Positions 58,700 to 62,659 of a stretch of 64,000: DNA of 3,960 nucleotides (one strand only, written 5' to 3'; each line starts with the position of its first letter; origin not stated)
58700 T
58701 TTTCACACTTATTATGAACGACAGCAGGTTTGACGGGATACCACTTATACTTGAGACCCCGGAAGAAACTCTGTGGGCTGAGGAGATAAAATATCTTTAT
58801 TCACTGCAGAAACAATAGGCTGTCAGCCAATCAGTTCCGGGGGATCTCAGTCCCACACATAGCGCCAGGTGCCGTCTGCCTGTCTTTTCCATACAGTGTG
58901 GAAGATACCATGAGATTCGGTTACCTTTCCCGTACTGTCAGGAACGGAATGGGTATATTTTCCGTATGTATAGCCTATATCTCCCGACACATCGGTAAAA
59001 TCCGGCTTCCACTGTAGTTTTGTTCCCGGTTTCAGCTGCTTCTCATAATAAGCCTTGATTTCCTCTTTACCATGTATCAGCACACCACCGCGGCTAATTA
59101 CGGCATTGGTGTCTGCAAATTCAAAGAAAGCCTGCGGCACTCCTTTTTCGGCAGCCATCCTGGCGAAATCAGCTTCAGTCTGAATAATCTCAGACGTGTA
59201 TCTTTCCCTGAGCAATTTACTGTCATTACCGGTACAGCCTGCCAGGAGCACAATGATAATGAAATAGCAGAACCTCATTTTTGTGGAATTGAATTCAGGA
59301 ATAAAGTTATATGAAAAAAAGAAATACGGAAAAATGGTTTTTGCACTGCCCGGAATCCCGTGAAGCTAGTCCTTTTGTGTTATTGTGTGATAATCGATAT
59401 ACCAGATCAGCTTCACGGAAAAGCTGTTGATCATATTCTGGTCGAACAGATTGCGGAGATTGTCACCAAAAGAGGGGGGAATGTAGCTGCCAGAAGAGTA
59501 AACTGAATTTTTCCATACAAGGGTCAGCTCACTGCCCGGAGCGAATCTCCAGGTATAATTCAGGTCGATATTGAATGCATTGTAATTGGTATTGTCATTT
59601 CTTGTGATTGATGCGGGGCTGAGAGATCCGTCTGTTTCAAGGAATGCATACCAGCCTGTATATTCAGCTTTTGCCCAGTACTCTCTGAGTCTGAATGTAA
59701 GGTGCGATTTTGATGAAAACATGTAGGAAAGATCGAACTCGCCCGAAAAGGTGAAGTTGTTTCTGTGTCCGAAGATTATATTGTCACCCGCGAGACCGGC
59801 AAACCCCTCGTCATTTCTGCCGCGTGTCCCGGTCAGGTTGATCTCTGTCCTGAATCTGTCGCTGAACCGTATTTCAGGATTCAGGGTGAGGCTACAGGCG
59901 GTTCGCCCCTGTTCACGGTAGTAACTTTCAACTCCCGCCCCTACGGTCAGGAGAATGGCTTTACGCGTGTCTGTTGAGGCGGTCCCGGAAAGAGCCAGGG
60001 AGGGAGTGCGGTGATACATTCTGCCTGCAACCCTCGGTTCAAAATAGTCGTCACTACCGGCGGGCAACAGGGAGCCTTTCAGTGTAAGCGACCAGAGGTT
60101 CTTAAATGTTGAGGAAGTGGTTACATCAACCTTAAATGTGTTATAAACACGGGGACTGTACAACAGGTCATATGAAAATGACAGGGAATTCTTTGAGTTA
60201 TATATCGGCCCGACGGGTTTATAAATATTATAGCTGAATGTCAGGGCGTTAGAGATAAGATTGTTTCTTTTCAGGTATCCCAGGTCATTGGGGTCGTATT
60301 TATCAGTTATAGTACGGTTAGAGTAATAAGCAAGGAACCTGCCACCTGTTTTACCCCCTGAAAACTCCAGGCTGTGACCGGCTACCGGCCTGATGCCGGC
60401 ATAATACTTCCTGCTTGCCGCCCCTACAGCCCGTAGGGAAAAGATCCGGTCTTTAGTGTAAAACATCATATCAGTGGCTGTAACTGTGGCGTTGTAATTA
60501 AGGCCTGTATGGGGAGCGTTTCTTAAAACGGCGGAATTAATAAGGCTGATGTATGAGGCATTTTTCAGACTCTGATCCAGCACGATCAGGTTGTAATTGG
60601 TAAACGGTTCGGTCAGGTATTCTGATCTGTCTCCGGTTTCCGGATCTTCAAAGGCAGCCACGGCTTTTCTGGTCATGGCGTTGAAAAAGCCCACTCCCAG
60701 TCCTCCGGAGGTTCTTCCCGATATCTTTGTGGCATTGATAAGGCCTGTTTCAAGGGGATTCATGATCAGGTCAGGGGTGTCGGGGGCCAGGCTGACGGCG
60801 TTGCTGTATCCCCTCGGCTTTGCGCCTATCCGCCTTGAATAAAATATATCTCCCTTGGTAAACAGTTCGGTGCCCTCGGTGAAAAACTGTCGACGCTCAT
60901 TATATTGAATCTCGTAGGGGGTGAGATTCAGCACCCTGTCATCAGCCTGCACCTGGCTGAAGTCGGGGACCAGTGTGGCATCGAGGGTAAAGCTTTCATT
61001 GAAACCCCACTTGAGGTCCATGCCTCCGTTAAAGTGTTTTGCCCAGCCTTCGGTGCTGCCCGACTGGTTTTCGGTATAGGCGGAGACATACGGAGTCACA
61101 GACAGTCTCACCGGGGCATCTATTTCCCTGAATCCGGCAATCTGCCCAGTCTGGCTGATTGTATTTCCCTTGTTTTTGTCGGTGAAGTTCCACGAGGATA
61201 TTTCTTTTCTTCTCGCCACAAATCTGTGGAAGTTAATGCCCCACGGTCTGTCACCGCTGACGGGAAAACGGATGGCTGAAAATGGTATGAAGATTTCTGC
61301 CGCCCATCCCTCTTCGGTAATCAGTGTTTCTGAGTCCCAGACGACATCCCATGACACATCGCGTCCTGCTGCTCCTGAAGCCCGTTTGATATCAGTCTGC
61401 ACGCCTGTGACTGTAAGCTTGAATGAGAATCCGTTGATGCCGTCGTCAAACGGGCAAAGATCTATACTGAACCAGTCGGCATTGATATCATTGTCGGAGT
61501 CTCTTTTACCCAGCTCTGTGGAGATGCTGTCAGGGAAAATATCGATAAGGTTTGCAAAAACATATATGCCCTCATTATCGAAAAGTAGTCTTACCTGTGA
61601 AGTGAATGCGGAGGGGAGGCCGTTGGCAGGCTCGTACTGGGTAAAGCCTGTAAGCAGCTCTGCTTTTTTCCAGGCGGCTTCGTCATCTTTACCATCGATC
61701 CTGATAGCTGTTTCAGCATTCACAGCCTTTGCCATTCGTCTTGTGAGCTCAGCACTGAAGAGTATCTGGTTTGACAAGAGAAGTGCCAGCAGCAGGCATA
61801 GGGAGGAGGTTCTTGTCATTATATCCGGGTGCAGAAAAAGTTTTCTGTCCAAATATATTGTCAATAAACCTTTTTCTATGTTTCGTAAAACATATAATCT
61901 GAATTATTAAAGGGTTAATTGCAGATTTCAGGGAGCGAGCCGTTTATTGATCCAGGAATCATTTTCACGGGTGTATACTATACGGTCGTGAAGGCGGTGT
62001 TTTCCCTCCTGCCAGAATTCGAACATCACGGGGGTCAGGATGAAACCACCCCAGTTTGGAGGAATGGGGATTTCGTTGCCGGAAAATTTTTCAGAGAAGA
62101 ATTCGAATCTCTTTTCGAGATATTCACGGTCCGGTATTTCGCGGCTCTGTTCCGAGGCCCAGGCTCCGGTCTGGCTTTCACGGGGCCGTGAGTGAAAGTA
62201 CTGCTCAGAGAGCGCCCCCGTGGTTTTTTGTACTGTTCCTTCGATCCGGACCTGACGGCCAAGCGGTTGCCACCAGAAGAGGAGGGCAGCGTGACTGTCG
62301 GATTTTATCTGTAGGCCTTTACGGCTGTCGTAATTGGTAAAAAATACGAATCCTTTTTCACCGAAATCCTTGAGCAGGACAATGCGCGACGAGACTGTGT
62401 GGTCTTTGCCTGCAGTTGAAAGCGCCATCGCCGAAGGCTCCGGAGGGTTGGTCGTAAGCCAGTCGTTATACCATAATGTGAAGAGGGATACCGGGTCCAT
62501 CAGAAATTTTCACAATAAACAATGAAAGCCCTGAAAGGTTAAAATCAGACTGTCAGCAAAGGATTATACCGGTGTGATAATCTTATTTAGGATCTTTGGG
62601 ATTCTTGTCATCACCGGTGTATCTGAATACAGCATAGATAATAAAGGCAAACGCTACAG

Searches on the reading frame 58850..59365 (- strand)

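Call 88: search_protein_families(library=pfam, proteins=[window:58850-59365:-], max_evalue=0.001)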
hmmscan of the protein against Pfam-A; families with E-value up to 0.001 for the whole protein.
window:58850-59365:- (172 aa): 1 family
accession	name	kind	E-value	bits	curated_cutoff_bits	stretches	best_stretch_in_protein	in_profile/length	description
PF14534.12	DUF4440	-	9.7e-06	26.4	25.2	1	63-168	4-106/107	Domain of unknown function (DUF4440)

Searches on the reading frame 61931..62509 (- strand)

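Call 88: search_protein_families(library=pfam, proteins=[window:61931-62509:-], max_evalue=0.001)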
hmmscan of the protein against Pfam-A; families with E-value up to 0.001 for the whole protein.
window:61931-62509:- (193 aa): 3 families
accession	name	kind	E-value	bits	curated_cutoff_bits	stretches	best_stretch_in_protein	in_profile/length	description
PF01243.27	PNPOx_N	-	1.4e-21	77.6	28.1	1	23-136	10-114/120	Pyridoxamine 5'-phosphate oxidase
PF10590.14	PNP_phzG_C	-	1.6e-18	66.8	27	1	153-193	1-42/42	Pyridoxine 5'-phosphate oxidase C-terminal dimerisation region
PF12766.13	Pyridox_oxase_2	-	0.00029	21.8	26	1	24-94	20-97/100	Pyridoxamine 5'-phosphate oxidase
